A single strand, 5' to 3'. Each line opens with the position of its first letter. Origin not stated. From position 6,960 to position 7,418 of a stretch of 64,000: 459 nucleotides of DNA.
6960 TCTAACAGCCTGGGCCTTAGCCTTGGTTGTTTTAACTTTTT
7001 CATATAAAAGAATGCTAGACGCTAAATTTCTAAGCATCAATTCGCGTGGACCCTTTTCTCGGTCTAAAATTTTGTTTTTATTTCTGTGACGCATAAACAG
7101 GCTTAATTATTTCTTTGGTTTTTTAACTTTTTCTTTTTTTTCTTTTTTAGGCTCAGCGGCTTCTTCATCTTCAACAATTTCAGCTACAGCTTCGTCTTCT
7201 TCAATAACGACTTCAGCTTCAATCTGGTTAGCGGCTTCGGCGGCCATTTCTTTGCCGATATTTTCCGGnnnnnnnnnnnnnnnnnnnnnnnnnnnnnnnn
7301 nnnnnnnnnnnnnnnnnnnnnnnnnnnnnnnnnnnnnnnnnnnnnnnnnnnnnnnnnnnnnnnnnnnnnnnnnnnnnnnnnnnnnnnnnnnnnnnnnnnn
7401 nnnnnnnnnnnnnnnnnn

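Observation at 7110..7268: RNA polymerase alpha subunit lacks the C-terminal domain; an acidic/Lys-rich tail replaces it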

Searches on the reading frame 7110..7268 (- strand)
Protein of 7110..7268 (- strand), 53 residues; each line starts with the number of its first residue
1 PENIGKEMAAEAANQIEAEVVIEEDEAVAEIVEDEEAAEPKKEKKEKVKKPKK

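Call 43: search_protein_families(library=pfam, proteins=[window:7110-7268:-], max_evalue=10)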
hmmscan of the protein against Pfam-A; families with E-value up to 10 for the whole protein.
seq(53 aa): 0 families
